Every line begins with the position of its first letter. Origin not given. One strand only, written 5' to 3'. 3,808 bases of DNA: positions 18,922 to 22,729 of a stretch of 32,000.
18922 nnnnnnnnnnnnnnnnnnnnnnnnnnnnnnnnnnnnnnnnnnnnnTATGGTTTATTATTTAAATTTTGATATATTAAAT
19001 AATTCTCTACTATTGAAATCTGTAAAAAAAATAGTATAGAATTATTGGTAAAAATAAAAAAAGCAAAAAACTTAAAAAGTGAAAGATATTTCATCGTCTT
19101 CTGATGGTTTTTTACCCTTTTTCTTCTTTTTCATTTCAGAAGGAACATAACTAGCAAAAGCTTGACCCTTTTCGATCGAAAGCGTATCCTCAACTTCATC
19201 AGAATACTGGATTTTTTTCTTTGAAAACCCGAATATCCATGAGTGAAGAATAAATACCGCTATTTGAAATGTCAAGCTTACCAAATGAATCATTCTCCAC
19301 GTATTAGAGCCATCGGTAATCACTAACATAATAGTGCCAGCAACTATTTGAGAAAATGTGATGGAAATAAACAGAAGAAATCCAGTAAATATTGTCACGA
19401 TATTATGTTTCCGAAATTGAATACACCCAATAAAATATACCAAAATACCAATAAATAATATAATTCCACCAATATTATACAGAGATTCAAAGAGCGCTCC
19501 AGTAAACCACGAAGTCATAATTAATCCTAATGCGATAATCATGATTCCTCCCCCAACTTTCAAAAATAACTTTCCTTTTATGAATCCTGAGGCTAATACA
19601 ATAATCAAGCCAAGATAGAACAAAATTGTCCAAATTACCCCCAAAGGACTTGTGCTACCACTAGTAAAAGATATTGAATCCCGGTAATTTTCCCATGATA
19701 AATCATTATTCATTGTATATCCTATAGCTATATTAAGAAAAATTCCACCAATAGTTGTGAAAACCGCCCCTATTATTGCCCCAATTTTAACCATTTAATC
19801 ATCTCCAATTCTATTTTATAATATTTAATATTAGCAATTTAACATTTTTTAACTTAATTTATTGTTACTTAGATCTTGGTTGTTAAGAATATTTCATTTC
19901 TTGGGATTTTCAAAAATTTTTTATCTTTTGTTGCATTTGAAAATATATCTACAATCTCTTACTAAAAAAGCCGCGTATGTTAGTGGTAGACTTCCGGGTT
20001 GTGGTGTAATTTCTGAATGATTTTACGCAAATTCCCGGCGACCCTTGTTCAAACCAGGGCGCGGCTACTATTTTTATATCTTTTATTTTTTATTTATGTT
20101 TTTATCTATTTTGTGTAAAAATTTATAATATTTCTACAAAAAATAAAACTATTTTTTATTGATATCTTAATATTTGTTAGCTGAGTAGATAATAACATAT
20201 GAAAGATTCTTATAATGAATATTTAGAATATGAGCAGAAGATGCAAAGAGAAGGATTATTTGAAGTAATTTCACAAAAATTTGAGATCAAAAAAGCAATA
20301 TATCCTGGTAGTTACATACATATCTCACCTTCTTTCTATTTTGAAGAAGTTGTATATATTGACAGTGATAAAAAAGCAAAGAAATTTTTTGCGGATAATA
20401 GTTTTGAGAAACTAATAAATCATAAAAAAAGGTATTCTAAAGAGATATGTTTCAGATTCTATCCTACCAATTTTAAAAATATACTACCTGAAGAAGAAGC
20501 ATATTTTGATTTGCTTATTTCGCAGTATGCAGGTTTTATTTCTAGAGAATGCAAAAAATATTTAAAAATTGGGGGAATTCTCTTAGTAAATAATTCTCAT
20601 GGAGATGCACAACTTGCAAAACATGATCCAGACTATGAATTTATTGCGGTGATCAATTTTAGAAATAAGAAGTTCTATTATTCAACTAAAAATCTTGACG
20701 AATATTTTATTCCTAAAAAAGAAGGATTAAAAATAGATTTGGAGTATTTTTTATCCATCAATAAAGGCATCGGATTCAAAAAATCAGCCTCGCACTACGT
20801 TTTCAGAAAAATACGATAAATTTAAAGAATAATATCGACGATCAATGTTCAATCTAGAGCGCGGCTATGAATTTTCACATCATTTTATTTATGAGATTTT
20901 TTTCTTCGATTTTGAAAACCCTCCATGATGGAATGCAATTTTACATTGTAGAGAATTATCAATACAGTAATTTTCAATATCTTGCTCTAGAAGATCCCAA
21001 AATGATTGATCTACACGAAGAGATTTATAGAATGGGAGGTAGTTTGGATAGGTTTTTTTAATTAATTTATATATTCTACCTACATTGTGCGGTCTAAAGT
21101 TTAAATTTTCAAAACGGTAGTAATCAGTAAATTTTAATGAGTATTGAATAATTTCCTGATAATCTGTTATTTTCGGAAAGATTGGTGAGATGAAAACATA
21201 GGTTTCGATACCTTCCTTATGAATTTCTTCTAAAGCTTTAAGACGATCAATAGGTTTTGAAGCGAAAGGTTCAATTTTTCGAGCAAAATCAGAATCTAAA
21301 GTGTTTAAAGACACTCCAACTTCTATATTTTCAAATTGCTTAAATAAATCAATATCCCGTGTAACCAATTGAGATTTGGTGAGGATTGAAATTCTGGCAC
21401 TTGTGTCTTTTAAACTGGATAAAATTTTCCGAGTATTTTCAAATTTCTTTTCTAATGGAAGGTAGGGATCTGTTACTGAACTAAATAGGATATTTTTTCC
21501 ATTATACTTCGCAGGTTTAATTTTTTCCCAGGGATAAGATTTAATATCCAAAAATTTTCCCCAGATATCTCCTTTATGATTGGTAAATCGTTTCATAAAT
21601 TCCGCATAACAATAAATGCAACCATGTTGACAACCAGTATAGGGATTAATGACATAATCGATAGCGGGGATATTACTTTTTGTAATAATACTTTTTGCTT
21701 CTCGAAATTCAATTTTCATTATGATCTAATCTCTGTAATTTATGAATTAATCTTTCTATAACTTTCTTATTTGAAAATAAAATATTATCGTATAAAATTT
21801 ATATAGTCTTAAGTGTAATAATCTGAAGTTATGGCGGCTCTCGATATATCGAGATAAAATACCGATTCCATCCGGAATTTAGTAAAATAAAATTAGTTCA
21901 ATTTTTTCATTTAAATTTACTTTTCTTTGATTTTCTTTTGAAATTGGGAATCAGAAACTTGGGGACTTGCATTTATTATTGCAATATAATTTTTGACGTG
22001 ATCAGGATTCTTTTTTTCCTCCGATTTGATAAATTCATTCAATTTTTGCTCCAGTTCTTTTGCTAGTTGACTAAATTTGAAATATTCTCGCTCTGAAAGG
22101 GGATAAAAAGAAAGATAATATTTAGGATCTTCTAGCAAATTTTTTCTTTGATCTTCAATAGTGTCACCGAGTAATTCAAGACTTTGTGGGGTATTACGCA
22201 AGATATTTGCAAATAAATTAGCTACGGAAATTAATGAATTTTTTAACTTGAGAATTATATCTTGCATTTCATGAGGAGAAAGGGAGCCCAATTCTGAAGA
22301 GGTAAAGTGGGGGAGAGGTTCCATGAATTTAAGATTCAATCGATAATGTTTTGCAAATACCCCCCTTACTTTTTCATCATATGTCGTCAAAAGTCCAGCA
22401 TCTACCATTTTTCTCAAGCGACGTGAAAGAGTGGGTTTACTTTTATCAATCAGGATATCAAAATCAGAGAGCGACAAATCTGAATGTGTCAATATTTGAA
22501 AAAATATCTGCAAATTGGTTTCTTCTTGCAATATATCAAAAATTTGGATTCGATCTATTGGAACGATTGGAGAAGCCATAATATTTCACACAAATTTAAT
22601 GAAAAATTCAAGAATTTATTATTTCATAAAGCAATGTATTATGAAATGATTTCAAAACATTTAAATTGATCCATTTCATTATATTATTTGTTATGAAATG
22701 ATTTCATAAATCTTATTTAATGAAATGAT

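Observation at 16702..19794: SIR2-like NADase-type domain fused directly to a ~9-unit TPR array, with an upstream same-strand multi-TM protein, next to tRNA-His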

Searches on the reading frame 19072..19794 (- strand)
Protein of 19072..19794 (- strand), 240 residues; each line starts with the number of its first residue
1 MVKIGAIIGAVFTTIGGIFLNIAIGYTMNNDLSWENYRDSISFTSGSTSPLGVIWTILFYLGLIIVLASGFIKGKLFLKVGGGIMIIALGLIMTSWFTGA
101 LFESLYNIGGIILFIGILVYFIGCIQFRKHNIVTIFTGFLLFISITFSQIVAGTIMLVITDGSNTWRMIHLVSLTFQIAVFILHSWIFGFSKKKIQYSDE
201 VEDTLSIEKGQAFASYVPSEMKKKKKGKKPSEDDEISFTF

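Call 4: search_protein_families(library=pfam, proteins=[window:19072-19794:-], max_evalue=0.01)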
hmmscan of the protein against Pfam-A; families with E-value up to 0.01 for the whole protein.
window:19072-19794:- (240 aa): 0 families

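Call 5: search_protein_families(library=padloc, proteins=[window:19072-19794:-], max_evalue=0.1)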
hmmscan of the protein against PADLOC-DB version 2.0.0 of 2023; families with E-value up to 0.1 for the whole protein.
window:19072-19794:- (240 aa): 0 families

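Call 27: find_homologous_proteins(query=window:19072-19794:-, max_evalue=0.001)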
Query window:19072-19794:- (240 aa): 33 proteins with E <= 0.001 among 1732 candidates.
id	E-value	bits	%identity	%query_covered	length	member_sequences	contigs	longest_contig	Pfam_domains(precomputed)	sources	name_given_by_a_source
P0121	4.4e-148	509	100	100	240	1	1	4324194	-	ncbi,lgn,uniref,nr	ncbi:hypothetical protein DSAG12_03388 [Promethearchaeum syntrophicum]|uniref:DUF998 domain-containi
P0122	2.1e-112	392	77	100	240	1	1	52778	-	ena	-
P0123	5.7e-111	388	76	100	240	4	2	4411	-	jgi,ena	-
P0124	6.3e-110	384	73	100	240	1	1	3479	-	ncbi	-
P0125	1.3e-107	377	74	100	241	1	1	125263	-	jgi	jgi:hypothetical protein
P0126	1.7e-105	370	70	100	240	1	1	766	-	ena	-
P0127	4.5e-104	365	73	100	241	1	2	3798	-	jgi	-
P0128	3.4e-96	339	68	100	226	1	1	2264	-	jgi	-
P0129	6.0e-91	322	61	100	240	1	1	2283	-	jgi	-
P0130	1.7e-90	321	62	100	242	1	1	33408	-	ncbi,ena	-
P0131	5.4e-90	319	63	100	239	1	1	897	-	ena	-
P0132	3.8e-85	303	60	100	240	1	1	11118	-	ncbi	-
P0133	2.1e-84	301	60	100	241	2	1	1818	-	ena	-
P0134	1.2e-81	292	58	100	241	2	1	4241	-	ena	-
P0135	2.6e-78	281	58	100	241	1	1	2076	-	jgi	-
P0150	4.6e-55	205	46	100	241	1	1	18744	-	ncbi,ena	-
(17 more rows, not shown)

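Call 29: find_encoding_contigs(protein=P0122, flank=6000, max_places=2)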
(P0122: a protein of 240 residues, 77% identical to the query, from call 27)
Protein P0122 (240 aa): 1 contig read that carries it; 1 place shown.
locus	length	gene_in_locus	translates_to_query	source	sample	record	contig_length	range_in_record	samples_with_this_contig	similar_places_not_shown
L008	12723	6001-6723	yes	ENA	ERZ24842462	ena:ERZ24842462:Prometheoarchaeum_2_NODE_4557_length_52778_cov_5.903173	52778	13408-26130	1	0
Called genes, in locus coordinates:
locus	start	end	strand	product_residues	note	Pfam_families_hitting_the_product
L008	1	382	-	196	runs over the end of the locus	-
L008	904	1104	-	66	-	-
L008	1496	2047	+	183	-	PF12840:HTH_20, PF24038:DUF7347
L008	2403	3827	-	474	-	PF13393:tRNA-synt_His, PF00587:tRNA-synt_2b, PF03129:HGTP_anticodon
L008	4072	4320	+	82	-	PF04014:MazE_antitoxin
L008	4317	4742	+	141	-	PF01850:PIN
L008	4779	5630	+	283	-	PF04055:Radical_SAM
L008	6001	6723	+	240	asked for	-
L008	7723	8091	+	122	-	PF01248:Ribosomal_L7Ae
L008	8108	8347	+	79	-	PF01200:Ribosomal_S28e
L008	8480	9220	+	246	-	PF09335:VTT_dom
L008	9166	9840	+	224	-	-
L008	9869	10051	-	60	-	PF01246:Ribosomal_L24e, PF06467:zf-FCS (weak)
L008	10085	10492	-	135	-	PF01092:Ribosomal_S6e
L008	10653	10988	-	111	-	-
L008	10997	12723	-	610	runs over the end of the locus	PF00009:GTP_EFTU, PF03144:GTP_EFTU_D2 (weak), PF11987:IF-2, PF14578:GTP_EFTU_D4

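Call 30: find_encoding_contigs(protein=P0130, flank=6000, max_places=2)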
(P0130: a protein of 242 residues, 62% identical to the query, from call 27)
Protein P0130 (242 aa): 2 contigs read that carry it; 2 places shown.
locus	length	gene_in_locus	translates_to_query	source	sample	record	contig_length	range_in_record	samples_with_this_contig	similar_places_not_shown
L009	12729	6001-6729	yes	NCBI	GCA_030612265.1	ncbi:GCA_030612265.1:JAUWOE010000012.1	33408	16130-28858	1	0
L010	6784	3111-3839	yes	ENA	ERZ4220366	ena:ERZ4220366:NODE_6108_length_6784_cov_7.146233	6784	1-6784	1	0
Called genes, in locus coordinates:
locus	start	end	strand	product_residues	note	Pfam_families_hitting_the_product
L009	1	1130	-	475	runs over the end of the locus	PF13393:tRNA-synt_His, PF00587:tRNA-synt_2b, PF03129:HGTP_anticodon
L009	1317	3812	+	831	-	-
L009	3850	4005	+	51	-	-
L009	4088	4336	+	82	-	PF15937:PrlF_antitoxin (weak), PF04014:MazE_antitoxin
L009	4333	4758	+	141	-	PF01850:PIN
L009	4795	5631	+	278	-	PF04055:Radical_SAM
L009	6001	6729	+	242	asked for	-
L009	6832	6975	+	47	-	-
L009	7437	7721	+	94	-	-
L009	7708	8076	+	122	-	PF01248:Ribosomal_L7Ae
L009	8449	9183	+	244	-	PF09335:VTT_dom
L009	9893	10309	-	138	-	PF01092:Ribosomal_S6e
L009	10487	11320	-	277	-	-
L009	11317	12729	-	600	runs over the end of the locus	PF00009:GTP_EFTU, PF03144:GTP_EFTU_D2 (faint), PF11987:IF-2, PF14578:GTP_EFTU_D4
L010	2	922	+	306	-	?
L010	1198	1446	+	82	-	PF15937:PrlF_antitoxin (weak), PF04014:MazE_antitoxin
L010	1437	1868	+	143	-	PF01850:PIN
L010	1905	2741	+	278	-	PF04055:Radical_SAM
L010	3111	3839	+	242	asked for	-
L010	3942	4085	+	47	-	-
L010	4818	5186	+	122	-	PF01248:Ribosomal_L7Ae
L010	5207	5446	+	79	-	PF01200:Ribosomal_S28e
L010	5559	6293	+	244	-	PF09335:VTT_dom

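Call 31: find_encoding_contigs(protein=P0150, flank=6000, max_places=2)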
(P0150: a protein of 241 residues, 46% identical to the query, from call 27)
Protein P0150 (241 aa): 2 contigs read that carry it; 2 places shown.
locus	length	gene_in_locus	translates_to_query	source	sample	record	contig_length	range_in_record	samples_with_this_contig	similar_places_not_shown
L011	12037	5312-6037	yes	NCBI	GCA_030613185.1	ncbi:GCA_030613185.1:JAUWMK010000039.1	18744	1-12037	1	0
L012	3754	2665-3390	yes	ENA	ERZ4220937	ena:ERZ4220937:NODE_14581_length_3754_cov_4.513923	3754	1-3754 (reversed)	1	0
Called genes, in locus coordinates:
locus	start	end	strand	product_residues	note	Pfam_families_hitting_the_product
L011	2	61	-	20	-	?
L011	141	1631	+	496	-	PF01609:DDE_Tnp_1 (weak)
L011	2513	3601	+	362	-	-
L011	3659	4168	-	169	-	PF06966:DUF1295 (weak), PF04191:PEMT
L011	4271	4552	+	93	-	-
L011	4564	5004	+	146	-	-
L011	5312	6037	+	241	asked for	-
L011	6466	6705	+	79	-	PF04014:MazE_antitoxin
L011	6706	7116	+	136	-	-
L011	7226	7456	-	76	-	PF01106:NifU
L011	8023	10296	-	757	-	PF09371:Tex_N, PF22706:Tex_central_region, PF16921:Tex_YqgF, PF14639:YqgF, PF14635:HHH_7, PF12836:HHH_3, PF17674:HHH_9, PF00575:S1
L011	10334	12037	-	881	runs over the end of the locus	PF02837:Glyco_hydro_2_N (weak), PF22666:Glyco_hydro_2_N2, PF00703:Glyco_hydro_2, PF17786:Mannosidase_ig (weak), PF17753:Ig_mannosidase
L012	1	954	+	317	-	?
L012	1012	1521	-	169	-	PF06966:DUF1295 (weak), PF04191:PEMT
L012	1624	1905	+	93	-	-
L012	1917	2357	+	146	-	-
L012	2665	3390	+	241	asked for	-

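Call 74: search_protein_families(library=ncbifam, proteins=[window:19072-19794:-], max_evalue=0.001)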
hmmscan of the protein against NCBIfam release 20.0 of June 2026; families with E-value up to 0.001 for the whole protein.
window:19072-19794:- (240 aa): 0 families

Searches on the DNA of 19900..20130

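Call 82: search_rna_families(source=window, start=19900, end=20130, threshold=evalue, max_evalue=10, show_alignments=2)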
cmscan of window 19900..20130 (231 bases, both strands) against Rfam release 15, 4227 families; matches with E-value up to 10: 4.
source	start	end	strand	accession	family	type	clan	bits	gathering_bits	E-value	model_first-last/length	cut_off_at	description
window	19920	19974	-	RF03735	mir-1502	Gene; miRNA;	-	15.6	66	7.8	1-59/59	no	mir-1502 microRNA precursor family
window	19900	19911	+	RF01328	CRISPR-DR17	Gene; CRISPR;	CL00014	13.8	42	8.7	14-25/25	5'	CRISPR RNA direct repeat element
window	19964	20109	-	RF00112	CyaR_RyeE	Gene; sRNA;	-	13.7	47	7.3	1-85/85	no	CyaR/Rye RNA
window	19971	20016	+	RF01194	sn2903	Gene; snRNA; snoRNA; CD-box;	CL00066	12.2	50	6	33-87/91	no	Small nucleolar RNA sn2903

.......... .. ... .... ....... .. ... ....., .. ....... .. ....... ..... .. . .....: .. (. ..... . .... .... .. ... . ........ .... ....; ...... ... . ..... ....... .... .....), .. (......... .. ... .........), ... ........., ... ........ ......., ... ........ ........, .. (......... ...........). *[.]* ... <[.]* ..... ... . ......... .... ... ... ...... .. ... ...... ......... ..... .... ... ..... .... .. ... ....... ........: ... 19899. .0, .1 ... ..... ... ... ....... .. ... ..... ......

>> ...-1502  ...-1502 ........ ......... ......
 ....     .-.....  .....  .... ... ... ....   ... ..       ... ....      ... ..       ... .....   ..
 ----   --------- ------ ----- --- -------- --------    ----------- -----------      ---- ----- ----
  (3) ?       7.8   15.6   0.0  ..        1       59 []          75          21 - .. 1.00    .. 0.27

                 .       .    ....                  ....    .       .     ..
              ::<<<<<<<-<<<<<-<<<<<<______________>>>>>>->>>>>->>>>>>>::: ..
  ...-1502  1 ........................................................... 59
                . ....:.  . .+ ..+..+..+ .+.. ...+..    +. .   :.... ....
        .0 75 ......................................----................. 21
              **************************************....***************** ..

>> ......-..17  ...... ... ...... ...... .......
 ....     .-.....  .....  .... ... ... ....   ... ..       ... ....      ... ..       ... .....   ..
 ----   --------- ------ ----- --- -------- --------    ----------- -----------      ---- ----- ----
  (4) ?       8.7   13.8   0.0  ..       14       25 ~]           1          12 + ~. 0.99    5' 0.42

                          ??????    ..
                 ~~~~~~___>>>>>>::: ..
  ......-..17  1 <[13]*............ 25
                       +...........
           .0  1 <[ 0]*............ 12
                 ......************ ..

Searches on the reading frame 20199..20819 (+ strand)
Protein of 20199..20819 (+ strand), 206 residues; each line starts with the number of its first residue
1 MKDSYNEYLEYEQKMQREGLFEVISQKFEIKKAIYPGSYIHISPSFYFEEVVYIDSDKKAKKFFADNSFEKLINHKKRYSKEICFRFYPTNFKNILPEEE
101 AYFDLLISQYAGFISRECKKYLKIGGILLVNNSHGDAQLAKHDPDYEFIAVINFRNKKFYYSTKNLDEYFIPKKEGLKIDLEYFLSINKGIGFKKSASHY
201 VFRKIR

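Call 4: search_protein_families(library=pfam, proteins=[window:20199-20819:+], max_evalue=0.01)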
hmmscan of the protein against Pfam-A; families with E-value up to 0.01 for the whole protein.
window:20199-20819:+ (206 aa): 0 families

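Call 5: search_protein_families(library=padloc, proteins=[window:20199-20819:+], max_evalue=0.1)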
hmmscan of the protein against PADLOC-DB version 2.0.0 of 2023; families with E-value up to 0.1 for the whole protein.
window:20199-20819:+ (206 aa): 0 families

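Call 74: search_protein_families(library=ncbifam, proteins=[window:20199-20819:+], max_evalue=0.001)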
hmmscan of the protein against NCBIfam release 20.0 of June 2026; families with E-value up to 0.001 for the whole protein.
window:20199-20819:+ (206 aa): 0 families

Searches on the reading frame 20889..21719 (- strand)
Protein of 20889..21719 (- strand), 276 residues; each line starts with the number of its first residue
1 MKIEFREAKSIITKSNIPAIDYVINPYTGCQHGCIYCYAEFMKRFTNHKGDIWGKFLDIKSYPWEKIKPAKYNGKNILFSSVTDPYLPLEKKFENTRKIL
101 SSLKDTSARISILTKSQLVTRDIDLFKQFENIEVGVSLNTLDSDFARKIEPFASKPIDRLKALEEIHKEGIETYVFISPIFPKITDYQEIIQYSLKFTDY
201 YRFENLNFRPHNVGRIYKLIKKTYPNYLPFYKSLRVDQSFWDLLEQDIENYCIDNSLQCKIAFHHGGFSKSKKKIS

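Call 4: search_protein_families(library=pfam, proteins=[window:20889-21719:-], max_evalue=0.01)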
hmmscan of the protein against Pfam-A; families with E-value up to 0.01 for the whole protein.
window:20889-21719:- (276 aa): 2 families
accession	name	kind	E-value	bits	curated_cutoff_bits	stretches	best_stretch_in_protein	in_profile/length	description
PF04055.27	Radical_SAM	-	5.5e-15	56.4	29.5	1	24-186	1-156/166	Radical SAM superfamily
PF07505.17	DUF5131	-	0.00013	22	28.9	1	15-140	2-137/243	Protein of unknown function (DUF5131)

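Call 5: search_protein_families(library=padloc, proteins=[window:20889-21719:-], max_evalue=0.1)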
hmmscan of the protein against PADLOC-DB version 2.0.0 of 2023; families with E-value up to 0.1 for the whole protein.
window:20889-21719:- (276 aa): 3 families
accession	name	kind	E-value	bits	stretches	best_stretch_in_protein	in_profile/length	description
PDLC04639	PDC-M41B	-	3.8e-08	31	1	14-141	3-136/241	-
PDLC04569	PDC-M30B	-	5.3e-08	30.7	1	14-141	3-136/241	-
PDLC02904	pVip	-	0.0038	14.8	1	28-173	11-143/262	Viperins associated with kinases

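Call 74: search_protein_families(library=ncbifam, proteins=[window:20889-21719:-], max_evalue=0.001)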
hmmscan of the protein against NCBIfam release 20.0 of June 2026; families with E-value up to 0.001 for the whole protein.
window:20889-21719:- (276 aa): 5 families
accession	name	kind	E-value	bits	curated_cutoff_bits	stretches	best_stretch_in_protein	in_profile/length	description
TIGR04470.1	rSAM_mob_pairB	equivalog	8.9e-73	245.1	410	1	7-258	5-255/285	radical SAM mobile pair protein B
NF033668.1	rSAM_PA0069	hypoth_equivalog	3.9e-45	154.4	360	1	4-188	39-233/348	PA0069 family radical SAM protein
NF038135.1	rSAM_Rv2578c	equivalog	1.3e-29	103.3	430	1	9-233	46-287/317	Rv2578c family radical SAM protein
NF038136.1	rSAM_Rv_intein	exception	9.4e-25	87.5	700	2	70-193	373-499/574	intein-containing Rv2578c family radical SAM protein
TIGR03886.1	lyase_spl_fam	equivalog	0.00075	18.8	437.55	0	8-47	63-103/346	spore photoproduct lyase family protein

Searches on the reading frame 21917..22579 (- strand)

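Call 4: search_protein_families(library=pfam, proteins=[window:21917-22579:-], max_evalue=0.01)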
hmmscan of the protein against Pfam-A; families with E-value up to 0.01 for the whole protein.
window:21917-22579:- (220 aa): 3 families
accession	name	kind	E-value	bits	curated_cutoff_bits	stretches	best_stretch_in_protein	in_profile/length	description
PF12840.13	HTH_20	-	8.2e-05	22.9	27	1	31-66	15-50/51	Helix-turn-helix domain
PF01022.26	HTH_5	-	0.00042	20.6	22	1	44-65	25-46/47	Bacterial regulatory protein, arsR family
PF01047.28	MarR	-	0.0047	17.2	24.6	0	21-65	4-48/59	MarR family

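Call 5: search_protein_families(library=padloc, proteins=[window:21917-22579:-], max_evalue=0.1)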
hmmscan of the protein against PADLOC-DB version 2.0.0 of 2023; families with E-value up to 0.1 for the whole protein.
window:21917-22579:- (220 aa): 5 families
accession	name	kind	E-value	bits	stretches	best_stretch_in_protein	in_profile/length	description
PDLC01720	Csa3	-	1.3e-07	30.1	1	6-82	11-89/118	Csa3_1_CAS-I-II-III-IV-V-VI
PDLC01438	Csa3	-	8.8e-06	24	1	12-103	140-223/305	"CAS-I,CAS-II,CAS-III,CAS-IV,CAS-V,CAS-VI; associated_signaling"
PDLC01879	CARF3--CARF_TM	-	0.00046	17.9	1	5-81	142-209/222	-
PDLC01875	CARF3--CARF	-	0.00095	17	1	23-72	149-198/219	-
PDLC01860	CARF3--CARF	-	0.013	13.6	1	19-68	142-191/210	-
